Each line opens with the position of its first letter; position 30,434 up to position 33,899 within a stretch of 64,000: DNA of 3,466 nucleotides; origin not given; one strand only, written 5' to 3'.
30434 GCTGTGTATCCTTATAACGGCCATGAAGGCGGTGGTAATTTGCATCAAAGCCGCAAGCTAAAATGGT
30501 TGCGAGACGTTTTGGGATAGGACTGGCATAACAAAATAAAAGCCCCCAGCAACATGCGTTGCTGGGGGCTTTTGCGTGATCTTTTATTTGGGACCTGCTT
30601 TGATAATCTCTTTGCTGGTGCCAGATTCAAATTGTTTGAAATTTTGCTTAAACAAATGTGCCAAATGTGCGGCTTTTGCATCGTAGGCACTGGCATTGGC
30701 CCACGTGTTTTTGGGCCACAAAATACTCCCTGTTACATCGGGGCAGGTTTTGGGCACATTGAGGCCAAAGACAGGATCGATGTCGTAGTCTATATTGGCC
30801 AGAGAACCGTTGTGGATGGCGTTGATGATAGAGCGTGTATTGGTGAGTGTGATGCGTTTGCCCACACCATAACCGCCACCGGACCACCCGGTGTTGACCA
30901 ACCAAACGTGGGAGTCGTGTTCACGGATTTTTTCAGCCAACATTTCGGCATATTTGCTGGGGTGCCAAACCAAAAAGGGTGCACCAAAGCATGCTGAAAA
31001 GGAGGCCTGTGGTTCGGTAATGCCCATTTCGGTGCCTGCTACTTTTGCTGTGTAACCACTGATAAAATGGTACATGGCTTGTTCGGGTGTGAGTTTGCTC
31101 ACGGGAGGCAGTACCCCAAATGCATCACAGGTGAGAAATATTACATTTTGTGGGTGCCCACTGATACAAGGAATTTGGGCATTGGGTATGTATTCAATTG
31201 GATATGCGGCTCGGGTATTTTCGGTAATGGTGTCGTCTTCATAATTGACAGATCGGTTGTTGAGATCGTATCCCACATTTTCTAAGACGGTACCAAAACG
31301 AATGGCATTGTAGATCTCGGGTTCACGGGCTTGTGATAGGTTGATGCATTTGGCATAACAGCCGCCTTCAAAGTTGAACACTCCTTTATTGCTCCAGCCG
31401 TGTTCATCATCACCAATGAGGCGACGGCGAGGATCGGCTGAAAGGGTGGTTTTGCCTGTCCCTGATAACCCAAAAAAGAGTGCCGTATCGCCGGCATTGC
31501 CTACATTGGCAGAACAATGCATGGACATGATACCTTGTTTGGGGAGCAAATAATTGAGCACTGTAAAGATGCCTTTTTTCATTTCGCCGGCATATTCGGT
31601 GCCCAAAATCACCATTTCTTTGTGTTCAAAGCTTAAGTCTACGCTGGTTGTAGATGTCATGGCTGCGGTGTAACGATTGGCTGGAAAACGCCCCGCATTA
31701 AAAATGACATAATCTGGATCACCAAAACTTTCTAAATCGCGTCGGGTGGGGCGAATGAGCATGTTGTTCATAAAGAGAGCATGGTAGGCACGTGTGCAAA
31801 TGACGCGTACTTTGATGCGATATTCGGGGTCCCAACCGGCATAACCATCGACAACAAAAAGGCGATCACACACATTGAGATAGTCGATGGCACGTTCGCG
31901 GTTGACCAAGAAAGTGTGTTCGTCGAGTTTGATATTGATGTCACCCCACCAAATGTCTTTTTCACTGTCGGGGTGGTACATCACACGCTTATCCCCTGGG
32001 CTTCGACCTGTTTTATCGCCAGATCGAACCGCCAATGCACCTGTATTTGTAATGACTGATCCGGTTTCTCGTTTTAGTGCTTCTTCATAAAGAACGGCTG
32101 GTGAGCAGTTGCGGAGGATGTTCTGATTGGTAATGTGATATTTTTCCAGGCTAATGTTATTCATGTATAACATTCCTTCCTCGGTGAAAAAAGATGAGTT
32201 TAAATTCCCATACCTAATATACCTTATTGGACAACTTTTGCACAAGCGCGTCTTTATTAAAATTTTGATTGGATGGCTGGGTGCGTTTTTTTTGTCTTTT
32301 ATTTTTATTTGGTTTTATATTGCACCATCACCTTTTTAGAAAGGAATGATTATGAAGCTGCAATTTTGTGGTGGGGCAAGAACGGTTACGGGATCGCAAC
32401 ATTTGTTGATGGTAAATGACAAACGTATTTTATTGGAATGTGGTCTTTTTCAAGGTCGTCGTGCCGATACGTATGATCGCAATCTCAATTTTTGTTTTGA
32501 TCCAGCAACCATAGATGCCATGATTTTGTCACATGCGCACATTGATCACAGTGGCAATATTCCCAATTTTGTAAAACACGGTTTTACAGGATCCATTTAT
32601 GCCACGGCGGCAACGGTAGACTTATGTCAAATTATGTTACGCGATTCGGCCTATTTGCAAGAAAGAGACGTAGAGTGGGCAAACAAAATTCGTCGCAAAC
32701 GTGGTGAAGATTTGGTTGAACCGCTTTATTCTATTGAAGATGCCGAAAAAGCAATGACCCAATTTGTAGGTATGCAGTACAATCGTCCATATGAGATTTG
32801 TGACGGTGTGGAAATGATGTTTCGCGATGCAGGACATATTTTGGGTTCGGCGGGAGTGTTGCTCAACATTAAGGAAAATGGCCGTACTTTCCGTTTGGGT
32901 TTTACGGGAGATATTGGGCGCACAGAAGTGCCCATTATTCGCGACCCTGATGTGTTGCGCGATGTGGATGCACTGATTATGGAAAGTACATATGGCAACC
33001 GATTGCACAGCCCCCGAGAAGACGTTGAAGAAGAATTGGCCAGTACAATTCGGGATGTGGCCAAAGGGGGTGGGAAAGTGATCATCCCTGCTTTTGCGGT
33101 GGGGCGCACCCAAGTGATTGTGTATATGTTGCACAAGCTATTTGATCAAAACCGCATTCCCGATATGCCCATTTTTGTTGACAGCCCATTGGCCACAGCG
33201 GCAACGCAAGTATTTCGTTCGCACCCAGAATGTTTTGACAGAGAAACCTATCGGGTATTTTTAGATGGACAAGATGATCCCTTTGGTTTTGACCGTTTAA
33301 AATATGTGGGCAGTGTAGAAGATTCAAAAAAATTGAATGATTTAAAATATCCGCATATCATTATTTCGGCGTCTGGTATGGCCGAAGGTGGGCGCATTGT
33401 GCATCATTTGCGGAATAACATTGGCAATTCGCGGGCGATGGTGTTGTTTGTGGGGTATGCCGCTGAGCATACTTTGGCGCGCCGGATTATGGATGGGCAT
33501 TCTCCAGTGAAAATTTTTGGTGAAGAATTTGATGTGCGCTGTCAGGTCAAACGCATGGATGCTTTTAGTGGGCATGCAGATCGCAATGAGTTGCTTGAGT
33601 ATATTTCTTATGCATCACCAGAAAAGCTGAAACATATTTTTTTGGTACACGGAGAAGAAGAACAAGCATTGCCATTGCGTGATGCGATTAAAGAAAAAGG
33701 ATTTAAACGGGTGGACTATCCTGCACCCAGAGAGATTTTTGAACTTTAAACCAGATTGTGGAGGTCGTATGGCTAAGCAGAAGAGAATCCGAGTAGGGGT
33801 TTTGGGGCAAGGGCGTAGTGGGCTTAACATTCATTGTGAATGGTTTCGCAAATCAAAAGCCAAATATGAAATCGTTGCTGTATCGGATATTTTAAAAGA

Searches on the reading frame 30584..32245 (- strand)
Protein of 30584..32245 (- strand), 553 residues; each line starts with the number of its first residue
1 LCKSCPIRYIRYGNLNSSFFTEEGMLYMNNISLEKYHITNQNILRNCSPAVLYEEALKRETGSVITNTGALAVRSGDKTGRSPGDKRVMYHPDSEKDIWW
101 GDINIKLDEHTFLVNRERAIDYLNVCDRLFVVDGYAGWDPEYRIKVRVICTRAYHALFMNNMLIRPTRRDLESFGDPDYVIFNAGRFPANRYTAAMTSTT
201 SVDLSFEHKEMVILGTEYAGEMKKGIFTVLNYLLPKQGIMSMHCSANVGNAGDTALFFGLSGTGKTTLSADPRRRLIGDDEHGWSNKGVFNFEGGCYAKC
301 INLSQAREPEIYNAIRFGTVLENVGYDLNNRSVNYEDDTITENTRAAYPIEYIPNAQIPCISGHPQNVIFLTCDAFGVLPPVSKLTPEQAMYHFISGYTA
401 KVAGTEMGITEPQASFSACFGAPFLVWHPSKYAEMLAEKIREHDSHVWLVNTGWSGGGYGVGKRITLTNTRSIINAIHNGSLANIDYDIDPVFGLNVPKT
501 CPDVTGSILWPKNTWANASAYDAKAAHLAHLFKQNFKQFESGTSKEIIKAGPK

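Call 59: search_protein_families(library=ncbifam, proteins=[window:30584-32245:-], max_evalue=1e-10)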
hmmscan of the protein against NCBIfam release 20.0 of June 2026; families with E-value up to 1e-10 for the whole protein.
window:30584-32245:- (553 aa): 6 families
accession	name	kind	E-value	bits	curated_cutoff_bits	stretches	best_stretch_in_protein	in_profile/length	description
NF006820.0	PRK09344.1-2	subfamily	1.4e-246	819.2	636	1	28-553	4-527/529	phosphoenolpyruvate carboxykinase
TIGR00224.1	pckA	equivalog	2.4e-234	779.1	590.05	1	32-553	9-531/532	phosphoenolpyruvate carboxykinase (ATP)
NF006822.0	PRK09344.1-4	equivalog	7.9e-205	681.4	806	1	29-552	9-530/537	phosphoenolpyruvate carboxykinase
NF006819.0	PRK09344.1-1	subfamily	6e-194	645.8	745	1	28-553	6-537/538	phosphoenolpyruvate carboxykinase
NF006823.0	PRK09344.1-5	equivalog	5.5e-177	589.5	815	1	40-553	5-512/513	phosphoenolpyruvate carboxykinase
NF006821.0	PRK09344.1-3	subfamily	4.7e-143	477.6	369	1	38-550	16-520/525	phosphoenolpyruvate carboxykinase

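Call 60: list_cluster_members(proteins=[window:30584-32245:-, window:18651-19982:+, window:53415-55994:-, window:40944-42320:+, window:49657-51108:-])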
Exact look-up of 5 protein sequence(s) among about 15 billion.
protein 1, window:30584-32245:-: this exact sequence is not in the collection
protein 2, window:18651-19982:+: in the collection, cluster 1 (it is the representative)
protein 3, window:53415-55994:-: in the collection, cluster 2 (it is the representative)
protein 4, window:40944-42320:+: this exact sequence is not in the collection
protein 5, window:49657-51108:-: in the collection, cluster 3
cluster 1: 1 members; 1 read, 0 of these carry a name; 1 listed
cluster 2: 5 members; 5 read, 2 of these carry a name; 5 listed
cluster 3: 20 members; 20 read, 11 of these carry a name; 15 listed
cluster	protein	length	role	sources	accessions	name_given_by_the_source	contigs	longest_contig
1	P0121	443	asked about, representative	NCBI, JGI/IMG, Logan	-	-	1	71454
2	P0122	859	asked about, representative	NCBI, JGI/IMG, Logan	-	-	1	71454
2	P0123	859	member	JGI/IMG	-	uncharacterized protein (DUF608 family)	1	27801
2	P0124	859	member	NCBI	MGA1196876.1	MAG: GH116 family glycosyl hydrolase [Candidatus Latescibacterota bacterium]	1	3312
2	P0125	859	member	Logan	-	-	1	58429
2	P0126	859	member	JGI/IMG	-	-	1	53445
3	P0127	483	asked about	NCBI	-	-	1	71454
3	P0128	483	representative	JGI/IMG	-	arylsulfatase A-like enzyme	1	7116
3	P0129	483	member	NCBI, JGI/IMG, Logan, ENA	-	arylsulfatase A-like enzyme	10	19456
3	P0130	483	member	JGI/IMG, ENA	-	arylsulfatase A-like enzyme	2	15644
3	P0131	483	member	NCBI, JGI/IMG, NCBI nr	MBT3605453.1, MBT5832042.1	MAG: sulfatase-like hydrolase/transferase [Candidatus Latescibacteria bacterium] | arylsulfatase A-like enzyme | sulfatase-like hydrolase/transferase [Candidatus Latescibacterota bacterium]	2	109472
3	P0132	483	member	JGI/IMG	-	arylsulfatase A-like enzyme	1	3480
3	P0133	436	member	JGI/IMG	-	arylsulfatase A-like enzyme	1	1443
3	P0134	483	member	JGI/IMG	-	arylsulfatase A-like enzyme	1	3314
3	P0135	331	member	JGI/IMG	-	arylsulfatase A-like enzyme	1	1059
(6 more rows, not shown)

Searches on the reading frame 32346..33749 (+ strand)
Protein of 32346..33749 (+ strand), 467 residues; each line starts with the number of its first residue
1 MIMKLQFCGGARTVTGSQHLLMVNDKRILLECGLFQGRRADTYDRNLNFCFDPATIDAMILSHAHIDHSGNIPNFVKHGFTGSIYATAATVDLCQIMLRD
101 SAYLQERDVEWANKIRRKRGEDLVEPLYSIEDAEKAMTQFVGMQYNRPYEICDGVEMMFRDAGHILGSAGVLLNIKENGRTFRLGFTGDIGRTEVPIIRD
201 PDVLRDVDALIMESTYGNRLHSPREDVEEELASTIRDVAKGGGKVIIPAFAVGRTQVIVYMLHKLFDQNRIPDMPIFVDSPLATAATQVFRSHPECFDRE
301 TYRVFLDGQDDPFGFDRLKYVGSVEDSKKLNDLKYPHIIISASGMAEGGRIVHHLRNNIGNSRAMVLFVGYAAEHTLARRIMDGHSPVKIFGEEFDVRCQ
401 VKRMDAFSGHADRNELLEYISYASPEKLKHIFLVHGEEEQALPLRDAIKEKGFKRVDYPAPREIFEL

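Call 59: search_protein_families(library=ncbifam, proteins=[window:32346-33749:+], max_evalue=1e-10)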
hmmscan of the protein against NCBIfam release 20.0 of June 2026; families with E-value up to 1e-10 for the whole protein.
window:32346-33749:+ (467 aa): 3 families
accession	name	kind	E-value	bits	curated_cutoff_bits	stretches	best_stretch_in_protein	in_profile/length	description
NF045584.1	cas14_MBL_CASP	equivalog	1.8e-126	423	800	1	3-449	1-425/612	type VII CRISPR-associated protein Cas14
TIGR03675.1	arCOG00543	equivalog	2e-92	310.5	580.2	1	3-459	175-622/631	beta-CASP ribonuclease aCPSF1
TIGR04122.1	Xnuc_lig_assoc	equivalog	4.2e-14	52.1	325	0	141-268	65-188/326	ligase-associated DNA damage response exonuclease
